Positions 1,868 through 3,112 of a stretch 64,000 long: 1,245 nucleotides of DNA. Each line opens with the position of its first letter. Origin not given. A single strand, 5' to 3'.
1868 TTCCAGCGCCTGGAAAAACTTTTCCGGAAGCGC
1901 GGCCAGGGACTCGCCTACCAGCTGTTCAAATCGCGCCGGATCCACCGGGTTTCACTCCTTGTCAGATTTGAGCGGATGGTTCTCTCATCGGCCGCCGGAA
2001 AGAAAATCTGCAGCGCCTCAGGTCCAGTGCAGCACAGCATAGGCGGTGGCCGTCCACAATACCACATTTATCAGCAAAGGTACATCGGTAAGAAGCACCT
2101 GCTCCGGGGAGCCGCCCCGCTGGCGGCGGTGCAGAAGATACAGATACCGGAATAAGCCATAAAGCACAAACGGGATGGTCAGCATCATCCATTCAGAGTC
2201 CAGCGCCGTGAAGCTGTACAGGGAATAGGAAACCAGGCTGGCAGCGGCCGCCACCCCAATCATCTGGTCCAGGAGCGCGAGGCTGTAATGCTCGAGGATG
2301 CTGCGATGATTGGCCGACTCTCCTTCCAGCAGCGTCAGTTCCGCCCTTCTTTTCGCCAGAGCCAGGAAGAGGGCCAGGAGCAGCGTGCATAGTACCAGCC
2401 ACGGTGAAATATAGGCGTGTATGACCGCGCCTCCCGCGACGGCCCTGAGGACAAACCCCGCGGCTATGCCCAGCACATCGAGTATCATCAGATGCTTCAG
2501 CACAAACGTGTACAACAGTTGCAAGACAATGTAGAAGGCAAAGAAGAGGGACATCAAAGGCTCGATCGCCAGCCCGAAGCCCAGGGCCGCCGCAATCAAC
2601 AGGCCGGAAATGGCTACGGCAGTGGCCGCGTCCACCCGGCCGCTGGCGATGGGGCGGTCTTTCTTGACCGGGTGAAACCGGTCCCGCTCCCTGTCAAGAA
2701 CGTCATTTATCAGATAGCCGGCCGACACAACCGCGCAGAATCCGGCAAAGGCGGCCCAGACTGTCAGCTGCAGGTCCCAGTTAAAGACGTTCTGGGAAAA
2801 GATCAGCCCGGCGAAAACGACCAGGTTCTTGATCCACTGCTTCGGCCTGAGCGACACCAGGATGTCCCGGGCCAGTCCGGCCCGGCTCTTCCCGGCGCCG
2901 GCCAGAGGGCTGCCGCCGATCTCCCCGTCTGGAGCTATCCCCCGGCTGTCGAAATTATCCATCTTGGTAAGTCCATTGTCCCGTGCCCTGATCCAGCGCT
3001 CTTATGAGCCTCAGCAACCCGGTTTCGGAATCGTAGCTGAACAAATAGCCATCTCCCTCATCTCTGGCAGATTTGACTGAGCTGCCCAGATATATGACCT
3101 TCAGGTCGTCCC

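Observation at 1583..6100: DPPR-synthase homolog operonic with two tandem GT-C glycosyltransferases in a Firmicutes-like genome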

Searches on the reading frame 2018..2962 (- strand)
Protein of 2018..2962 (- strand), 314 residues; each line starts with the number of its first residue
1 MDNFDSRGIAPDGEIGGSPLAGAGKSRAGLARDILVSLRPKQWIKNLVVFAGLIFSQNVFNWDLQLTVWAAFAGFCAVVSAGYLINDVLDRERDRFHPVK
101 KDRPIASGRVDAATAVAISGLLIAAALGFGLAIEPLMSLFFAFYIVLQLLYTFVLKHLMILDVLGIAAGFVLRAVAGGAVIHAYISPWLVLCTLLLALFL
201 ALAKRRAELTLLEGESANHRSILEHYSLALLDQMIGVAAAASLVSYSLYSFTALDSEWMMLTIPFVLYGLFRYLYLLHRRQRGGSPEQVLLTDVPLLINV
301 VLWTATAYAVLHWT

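Call 3: search_protein_families(library=pfam, proteins=[window:2018-2962:-], max_evalue=0.01)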
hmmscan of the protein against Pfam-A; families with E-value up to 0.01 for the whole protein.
window:2018-2962:- (314 aa): 1 family
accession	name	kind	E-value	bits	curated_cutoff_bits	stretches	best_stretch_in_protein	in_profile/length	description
PF01040.23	UbiA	-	7e-27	94.7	34.2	1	49-283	5-238/250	UbiA prenyltransferase family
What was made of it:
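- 2018..2962 (-): Polyprenyl-phosphate 5-phosphoribosyltransferase (PPPRS / DPPR-synthase homolog, UbiA superfamily), 314 aa. PF01040 94.7 bits (call 3).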

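Call 4: search_protein_families(library=ncbifam, proteins=[window:2018-2962:-], max_evalue=0.01)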
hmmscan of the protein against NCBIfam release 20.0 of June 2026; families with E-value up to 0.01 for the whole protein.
window:2018-2962:- (314 aa): 18 families
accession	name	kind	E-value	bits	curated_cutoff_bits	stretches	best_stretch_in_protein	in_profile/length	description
NF008977.0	PRK12324.1-2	equivalog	3.6e-82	276.1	234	1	35-306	6-282/297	decaprenyl-phosphate phosphoribosyltransferase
NF008978.0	PRK12324.1-4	equivalog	9.2e-66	222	207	1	27-308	28-316/322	decaprenyl-phosphate phosphoribosyltransferase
NF008976.0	PRK12324.1-1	equivalog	8.1e-49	166.6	474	1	28-310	15-302/306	decaprenyl-phosphate phosphoribosyltransferase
NF006088.0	PRK08238.1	equivalog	4.7e-48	164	351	1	28-279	189-440/482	UbiA family prenyltransferase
NF009523.0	PRK12884.1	equivalog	4.7e-16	58.8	269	1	46-282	20-252/279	prenyltransferase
TIGR01473.1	cyoE_ctaB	equivalog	2e-10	40.9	210.3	1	40-192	9-163/281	heme o synthase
NF009521.0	PRK12882.1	equivalog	1.8e-09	37.2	296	1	65-191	40-163/280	geranylgeranylglycerol-phosphate geranylgeranyltransferase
TIGR01474.1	ubiA_proteo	equivalog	1.3e-08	34.7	275.45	1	60-169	35-145/282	4-hydroxybenzoate octaprenyltransferase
NF045897.1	SCO3242_trans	equivalog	3.7e-08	33.3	260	1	69-139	34-102/287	SCO3242 family prenyltransferase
NF035940.1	prenyl_rel_EboC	equivalog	3.1e-07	30.1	250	1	66-166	40-137/292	UbiA-like protein EboC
NF005742.0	PRK07566.1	equivalog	3.3e-07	29.7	313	1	33-182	30-184/315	chlorophyll synthase ChlG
NF003349.0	PRK04375.1-2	equivalog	2.9e-05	23.4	246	1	61-180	55-176/318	heme o synthase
NF009512.0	PRK12872.1-1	equivalog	7.2e-05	22.5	278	1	76-167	49-143/303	geranylgeranylglycerol-phosphate geranylgeranyltransferase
NF003348.0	PRK04375.1-1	equivalog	0.00011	21.8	285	1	39-169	11-143/292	heme o synthase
NF009514.0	PRK12873.1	equivalog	0.00012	21.6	246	1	72-134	53-115/297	4-hydroxybenzoate polyprenyltransferase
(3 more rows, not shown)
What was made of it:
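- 2018..2962 (-): NF008977 276.1 bits (cut-off 234) and NF008978 222 bits (cut-off 207) (call 4).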

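Call 7: find_encoding_contigs(protein=window:2018-2962:-, flank=10000, max_places=6)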
Protein window:2018-2962:- (314 aa): 1 contig read that carries it; 1 place shown.
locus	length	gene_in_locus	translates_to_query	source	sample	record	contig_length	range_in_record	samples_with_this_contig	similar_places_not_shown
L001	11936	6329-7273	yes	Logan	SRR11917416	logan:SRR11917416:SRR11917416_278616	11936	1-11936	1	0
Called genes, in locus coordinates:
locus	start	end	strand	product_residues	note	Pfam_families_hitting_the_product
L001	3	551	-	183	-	?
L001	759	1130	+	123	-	-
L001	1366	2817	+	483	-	PF02310:B12-binding, PF04055:Radical_SAM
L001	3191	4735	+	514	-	PF13231:PMT_2 (weak)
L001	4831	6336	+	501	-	-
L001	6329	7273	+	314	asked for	PF01040:UbiA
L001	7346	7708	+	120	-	PF06262:Zincin_1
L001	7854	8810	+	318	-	PF00579:tRNA-synt_1b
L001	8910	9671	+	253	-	PF02616:SMC_ScpA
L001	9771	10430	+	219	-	PF04079:SMC_ScpB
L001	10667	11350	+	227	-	PF01479:S4, PF13275:S4_2 (weak), PF00849:PseudoU_synth_2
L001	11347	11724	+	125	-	PF07736:CM_1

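Call 8: find_homologous_proteins(query=window:2018-2962:-)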
Query window:2018-2962:- (314 aa): 7997 proteins with E <= 0.001 among 8000 candidates; the best 120 are listed.
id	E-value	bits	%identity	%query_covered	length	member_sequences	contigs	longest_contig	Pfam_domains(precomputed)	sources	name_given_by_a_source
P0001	3.9e-199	678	100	100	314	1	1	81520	PF01040.24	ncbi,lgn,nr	ncbi:MAG: decaprenyl-phosphate phosphoribosyltransferase [Thermoleophilia bacterium]|nr:decaprenyl-p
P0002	2.3e-120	420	68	89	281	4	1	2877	PF01040.24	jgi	jgi:4-hydroxybenzoate polyprenyltransferase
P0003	1.5e-119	417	67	90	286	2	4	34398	PF01040.24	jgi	jgi:4-hydroxybenzoate polyprenyltransferase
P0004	5.2e-118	412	66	91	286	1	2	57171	PF01040.24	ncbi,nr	ncbi:decaprenyl-phosphate phosphoribosyltransferase [bacterium BMS3Abin01]|nr:decaprenyl-phosphate p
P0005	1.6e-117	410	66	89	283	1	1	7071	PF01040.24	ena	-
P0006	1.7e-117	410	67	89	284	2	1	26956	PF01040.24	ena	-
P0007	2.0e-117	410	66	89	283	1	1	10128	PF01040.24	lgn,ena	-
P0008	3.8e-117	409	65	92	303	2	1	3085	PF01040.24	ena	-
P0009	7.3e-117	408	66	89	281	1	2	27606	PF01040.24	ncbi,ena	-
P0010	1.7e-116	407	66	89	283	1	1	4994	PF01040.24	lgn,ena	-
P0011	5.5e-116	405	65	90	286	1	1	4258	PF01040.24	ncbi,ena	-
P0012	9.6e-116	405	66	89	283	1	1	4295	PF01040.24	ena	-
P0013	1.9e-115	404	64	91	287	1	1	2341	PF01040.24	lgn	-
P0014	2.1e-115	403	65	89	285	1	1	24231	PF01040.24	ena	-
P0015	2.5e-115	403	65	90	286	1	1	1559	PF01040.24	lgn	-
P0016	8.4e-115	401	65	90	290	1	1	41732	PF01040.24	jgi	jgi:4-hydroxybenzoate polyprenyltransferase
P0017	1.1e-114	401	68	89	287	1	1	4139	PF01040.24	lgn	-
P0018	1.7e-114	400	65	90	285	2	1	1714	PF01040.24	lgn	-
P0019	2.0e-114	400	66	89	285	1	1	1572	PF01040.24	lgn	-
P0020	1.8e-113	397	64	89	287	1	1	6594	PF01040.24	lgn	-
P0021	1.1e-112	395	64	90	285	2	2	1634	PF01040.24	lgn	-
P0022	6.5e-112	392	64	89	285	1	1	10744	PF01040.24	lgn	-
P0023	1.9e-111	390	63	89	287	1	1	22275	PF01040.24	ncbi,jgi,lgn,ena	ncbi:MAG: decaprenyl-phosphate phosphoribosyltransferase [Thermoleophilia bacterium]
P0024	4.0e-111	389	63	89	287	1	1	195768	PF01040.24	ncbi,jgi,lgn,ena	ncbi:MAG: decaprenyl-phosphate phosphoribosyltransferase [Thermoleophilia bacterium]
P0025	1.3e-110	388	67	89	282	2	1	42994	PF01040.24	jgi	-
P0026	2.8e-110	387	64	89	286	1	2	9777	PF01040.24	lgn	-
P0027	9.2e-110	385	63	90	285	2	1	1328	PF01040.24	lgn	-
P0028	1.3e-109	384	64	89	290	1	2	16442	PF01040.24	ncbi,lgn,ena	-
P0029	1.7e-109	384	62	90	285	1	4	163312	PF01040.24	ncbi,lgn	ncbi:MAG: decaprenyl-phosphate phosphoribosyltransferase [Thermoleophilia bacterium]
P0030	3.9e-109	383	61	89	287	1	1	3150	PF01040.24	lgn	-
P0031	4.0e-109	383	62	90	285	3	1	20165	PF01040.24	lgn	-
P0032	5.2e-109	382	63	90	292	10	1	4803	PF01040.24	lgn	-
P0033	7.2e-109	382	63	90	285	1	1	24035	PF01040.24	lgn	-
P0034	8.6e-109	382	63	89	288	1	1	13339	PF01040.24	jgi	-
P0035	5.3e-108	379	65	89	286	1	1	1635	PF01040.24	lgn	-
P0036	7.8e-108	379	62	90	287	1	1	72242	PF01040.24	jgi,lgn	-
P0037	1.3e-107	378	60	90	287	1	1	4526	PF01040.24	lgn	-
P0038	4.8e-107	376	63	89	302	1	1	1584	PF01040.24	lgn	-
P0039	5.3e-107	376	61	90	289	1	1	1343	PF01040.24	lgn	-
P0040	1.3e-106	375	61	89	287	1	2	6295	PF01040.24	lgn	-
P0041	1.9e-106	374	63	89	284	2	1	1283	PF01040.24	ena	-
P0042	3.2e-106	373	64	89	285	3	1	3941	PF01040.24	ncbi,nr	ncbi:MAG: decaprenyl-phosphate phosphoribosyltransferase [Thermoleophilia bacterium]|nr:decaprenyl-p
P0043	4.3e-106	373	62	90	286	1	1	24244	PF01040.24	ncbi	-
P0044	1.4e-105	371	63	90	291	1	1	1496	PF01040.24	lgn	-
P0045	1.8e-104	368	61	91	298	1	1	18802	PF01040.24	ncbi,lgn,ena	-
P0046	7.3e-103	362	61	89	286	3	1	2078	PF01040.24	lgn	-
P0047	7.5e-103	362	63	89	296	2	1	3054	PF01040.24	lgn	-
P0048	5.0e-101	356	60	89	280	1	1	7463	PF01040.24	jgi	-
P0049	8.4e-98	346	58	92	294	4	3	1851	PF01040.24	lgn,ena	-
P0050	1.3e-89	319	54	91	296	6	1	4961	PF01040.24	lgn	-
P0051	4.4e-89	317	52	94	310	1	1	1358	PF01040.24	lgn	-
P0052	1.0e-88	316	54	91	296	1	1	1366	PF01040.24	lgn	-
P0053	1.3e-86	309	56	91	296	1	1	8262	PF01040.24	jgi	jgi:4-hydroxybenzoate polyprenyltransferase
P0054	1.8e-86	308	-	-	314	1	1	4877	PF01040.24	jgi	jgi:4-hydroxybenzoate polyprenyltransferase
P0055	3.7e-86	307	-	-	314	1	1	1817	PF01040.24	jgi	jgi:4-hydroxybenzoate polyprenyltransferase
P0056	3.8e-86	307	-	-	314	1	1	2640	PF01040.24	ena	-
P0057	4.6e-86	307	54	89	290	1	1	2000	PF01040.24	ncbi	-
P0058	6.1e-86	307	54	88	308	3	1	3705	PF01040.24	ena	-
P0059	6.3e-86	307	52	93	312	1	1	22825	PF01040.24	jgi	jgi:4-hydroxybenzoate polyprenyltransferase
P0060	7.8e-86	306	52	96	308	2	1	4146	PF01040.24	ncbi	-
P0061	7.9e-86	306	54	93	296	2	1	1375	PF01040.24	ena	-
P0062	8.6e-86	306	54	88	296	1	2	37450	PF01040.24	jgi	jgi:4-hydroxybenzoate polyprenyltransferase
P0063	1.1e-85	306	55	85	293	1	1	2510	PF01040.24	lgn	-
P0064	1.2e-85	306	52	93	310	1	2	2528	PF01040.24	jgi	-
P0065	1.2e-85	306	52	93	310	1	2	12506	PF01040.24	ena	-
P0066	2.2e-85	305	48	98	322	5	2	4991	PF01040.24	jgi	jgi:4-hydroxybenzoate polyprenyltransferase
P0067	2.5e-85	305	52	93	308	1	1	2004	PF01040.24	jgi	jgi:4-hydroxybenzoate polyprenyltransferase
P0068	2.8e-85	305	52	92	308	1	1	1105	PF01040.24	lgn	-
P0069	3.6e-85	304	51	92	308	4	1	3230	PF01040.24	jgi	jgi:4-hydroxybenzoate polyprenyltransferase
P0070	6.8e-85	303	50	95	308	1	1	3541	PF01040.24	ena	-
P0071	6.9e-85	303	50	98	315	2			PF01040.24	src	-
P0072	7.3e-85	303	54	88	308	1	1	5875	PF01040.24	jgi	-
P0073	7.5e-85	303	49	95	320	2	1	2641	PF01040.24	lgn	-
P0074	1.0e-84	303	53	93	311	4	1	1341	PF01040.24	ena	-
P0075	1.3e-84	302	52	89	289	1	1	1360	PF01040.24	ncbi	-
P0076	1.6e-84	302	53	86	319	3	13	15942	PF01040.24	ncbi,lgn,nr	ncbi:MAG TPA: decaprenyl-phosphate phosphoribosyltransferase [Thermomicrobiales bacterium]|nr:decapr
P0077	1.6e-84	302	48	96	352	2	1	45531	PF01040.24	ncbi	ncbi:MAG: decaprenyl-phosphate phosphoribosyltransferase [candidate division WOR-3 bacterium]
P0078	1.7e-84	302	51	94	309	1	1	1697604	PF01040.24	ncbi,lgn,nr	ncbi:MAG: decaprenyl-phosphate phosphoribosyltransferase [Candidatus Binatia bacterium]|nr:MAG: deca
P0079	2.4e-84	301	49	95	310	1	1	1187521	PF01040.24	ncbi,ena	-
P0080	2.6e-84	301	54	88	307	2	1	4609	PF01040.24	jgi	jgi:4-hydroxybenzoate polyprenyltransferase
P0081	2.9e-84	301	-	-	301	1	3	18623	PF01040.24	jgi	jgi:4-hydroxybenzoate polyprenyltransferase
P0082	3.0e-84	301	51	93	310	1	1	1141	PF01040.24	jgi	-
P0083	3.2e-84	301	50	90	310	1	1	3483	PF01040.24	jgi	jgi:4-hydroxybenzoate polyprenyltransferase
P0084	3.2e-84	301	53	90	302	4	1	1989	PF01040.24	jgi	-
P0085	4.0e-84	301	-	-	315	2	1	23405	PF01040.24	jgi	jgi:4-hydroxybenzoate polyprenyltransferase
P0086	4.4e-84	301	-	-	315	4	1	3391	PF01040.24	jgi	-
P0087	4.4e-84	301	55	89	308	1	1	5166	PF01040.24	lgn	-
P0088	4.5e-84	301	51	93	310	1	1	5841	PF01040.24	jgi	jgi:4-hydroxybenzoate polyprenyltransferase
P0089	4.8e-84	300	48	95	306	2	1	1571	PF01040.24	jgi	jgi:4-hydroxybenzoate polyprenyltransferase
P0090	5.0e-84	300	51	93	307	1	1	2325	PF01040.24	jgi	jgi:4-hydroxybenzoate polyprenyltransferase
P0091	5.3e-84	300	52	89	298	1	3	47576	PF01040.24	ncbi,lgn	-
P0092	5.6e-84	300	51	92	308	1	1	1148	PF01040.24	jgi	jgi:4-hydroxybenzoate polyprenyltransferase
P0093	6.1e-84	300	-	-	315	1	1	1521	PF01040.24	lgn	-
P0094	6.1e-84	300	52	93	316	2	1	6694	PF01040.24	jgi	jgi:4-hydroxybenzoate polyprenyltransferase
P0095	6.1e-84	300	50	93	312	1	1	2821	PF01040.24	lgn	-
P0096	6.2e-84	300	52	95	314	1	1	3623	PF01040.24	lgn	-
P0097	6.3e-84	300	50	92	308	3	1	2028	PF01040.24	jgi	jgi:4-hydroxybenzoate polyprenyltransferase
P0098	6.4e-84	300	52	90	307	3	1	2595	PF01040.24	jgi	jgi:4-hydroxybenzoate polyprenyltransferase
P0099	6.6e-84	300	50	92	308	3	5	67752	PF01040.24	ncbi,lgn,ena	ncbi:MAG: decaprenyl-phosphate phosphoribosyltransferase [Candidatus Binatia bacterium]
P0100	6.9e-84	300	51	98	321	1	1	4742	PF01040.24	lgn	-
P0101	7.5e-84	300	54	91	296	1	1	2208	PF01040.24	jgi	jgi:4-hydroxybenzoate polyprenyltransferase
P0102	7.9e-84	300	53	89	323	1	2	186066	PF01040.24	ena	-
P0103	8.2e-84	300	50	94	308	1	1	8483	PF01040.24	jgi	jgi:4-hydroxybenzoate polyprenyltransferase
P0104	9.0e-84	300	52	94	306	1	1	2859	PF01040.24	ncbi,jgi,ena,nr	ncbi:MAG TPA: decaprenyl-phosphate phosphoribosyltransferase [Thermomicrobiaceae bacterium]|nr:decap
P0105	9.1e-84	300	53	88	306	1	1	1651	PF01040.24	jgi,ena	-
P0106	9.8e-84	299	-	-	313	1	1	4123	PF01040.24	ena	-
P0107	1.0e-83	299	53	95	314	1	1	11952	PF01040.24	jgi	jgi:4-hydroxybenzoate polyprenyltransferase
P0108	1.0e-83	299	51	89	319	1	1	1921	PF01040.24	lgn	-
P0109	1.0e-83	299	52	92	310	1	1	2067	PF01040.24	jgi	jgi:4-hydroxybenzoate polyprenyltransferase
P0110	1.1e-83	299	50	92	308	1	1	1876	PF01040.24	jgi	jgi:4-hydroxybenzoate polyprenyltransferase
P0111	1.1e-83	299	51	94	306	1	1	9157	PF01040.24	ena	-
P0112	1.3e-83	299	50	92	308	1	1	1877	PF01040.24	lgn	-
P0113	1.3e-83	299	-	-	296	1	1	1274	PF01040.24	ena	-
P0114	1.5e-83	299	52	90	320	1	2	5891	PF01040.24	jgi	jgi:4-hydroxybenzoate polyprenyltransferase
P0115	1.5e-83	299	53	91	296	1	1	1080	PF01040.24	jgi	-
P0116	1.6e-83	299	48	95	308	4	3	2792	PF01040.24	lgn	-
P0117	1.7e-83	299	48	93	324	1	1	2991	PF01040.24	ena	-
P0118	1.8e-83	299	48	100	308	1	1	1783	PF01040.24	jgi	jgi:4-hydroxybenzoate polyprenyltransferase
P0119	1.9e-83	298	-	-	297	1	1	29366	PF01040.24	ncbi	-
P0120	1.9e-83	298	50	93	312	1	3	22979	PF01040.24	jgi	jgi:4-hydroxybenzoate polyprenyltransferase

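Call 9: search_solved_structures(query=window:2018-2962:-, max_evalue=0.001, show_alignments=1)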
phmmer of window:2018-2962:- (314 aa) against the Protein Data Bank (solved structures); distinct sequences matched with E-value up to 0.001: 3.
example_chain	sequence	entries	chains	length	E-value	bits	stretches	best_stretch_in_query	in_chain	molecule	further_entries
8j8j_D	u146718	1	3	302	8.6e-36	127.2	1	28-310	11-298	Decaprenyl-phosphate phosphoribosyltransferase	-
8j8k_A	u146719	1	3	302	1.7e-25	93.3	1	28-310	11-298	Decaprenyl-phosphate phosphoribosyltransferase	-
6m31_A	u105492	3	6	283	0.00089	22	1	51-195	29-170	Digeranylgeranylglyceryl phosphate synthase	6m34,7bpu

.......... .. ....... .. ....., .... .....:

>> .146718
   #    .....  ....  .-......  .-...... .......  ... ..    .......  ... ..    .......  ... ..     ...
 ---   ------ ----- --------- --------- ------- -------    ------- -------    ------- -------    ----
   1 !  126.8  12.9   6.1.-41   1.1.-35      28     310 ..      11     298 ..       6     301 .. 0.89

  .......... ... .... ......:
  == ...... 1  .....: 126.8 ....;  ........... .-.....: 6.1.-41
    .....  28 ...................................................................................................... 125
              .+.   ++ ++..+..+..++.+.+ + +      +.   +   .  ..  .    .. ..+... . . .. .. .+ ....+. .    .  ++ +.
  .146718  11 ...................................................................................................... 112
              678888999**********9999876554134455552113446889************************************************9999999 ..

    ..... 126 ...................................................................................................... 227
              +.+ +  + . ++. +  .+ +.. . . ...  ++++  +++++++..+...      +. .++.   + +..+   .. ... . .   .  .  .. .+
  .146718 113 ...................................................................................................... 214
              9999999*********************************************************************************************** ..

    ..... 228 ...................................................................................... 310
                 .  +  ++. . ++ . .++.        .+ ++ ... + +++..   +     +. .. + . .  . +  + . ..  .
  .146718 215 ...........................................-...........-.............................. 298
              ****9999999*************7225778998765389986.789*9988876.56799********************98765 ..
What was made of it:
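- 2018..2962 (-): PDB 8J8J (Rv3806c) E 8.6e-36 over residues 28-310; the next PDB family hits at only E 9e-4 (call 9).
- Full-length match to the solved Rv3806c structure (call 9).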

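Call 18: find_encoding_contigs(protein=P0024, flank=10000, max_places=1)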
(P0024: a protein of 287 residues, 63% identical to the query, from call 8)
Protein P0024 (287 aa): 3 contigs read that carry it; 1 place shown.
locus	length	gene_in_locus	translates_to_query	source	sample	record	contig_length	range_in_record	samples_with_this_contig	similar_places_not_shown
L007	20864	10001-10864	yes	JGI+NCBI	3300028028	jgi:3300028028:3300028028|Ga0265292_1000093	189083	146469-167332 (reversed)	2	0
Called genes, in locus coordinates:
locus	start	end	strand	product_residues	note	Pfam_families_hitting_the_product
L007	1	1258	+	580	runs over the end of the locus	PF00682:HMGL-like, PF02436:PYC_OADA, PF00364:Biotin_lipoyl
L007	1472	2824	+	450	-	PF00289:Biotin_carb_N, PF02222:ATP-grasp (weak), PF02786:CPSase_L_D2, PF07478:Dala_Dala_lig_C, PF02785:Biotin_carb_C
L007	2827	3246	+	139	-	PF01029:NusB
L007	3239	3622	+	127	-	PF02609:Exonuc_VII_S (weak)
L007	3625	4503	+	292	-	PF00348:polyprenyl_synt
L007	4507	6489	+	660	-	PF00456:Transketolase_N, PF13292:DXP_synthase_N, PF02779:Transket_pyr, PF02780:Transketolase_C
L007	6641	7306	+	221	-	PF01728:FtsJ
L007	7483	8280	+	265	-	PF01513:NAD_kinase, PF20143:NAD_kinase_C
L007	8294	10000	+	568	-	PF02463:SMC_N, PF13476:AAA_23 (weak)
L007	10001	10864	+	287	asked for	PF01040:UbiA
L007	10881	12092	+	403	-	PF04015:DUF362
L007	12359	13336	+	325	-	PF03706:LPG_synthase_TM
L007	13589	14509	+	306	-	PF01545:Cation_efflux, PF16916:ZT_dimer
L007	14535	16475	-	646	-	PF01832:Glucosaminidase (faint)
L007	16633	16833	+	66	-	PF12797:Fer4_2 (weak), PF12837:Fer4_6 (weak), PF13237:Fer4_10 (faint), PF00037:Fer4 (weak), PF13459:Fer4_15, PF13370:Fer4_13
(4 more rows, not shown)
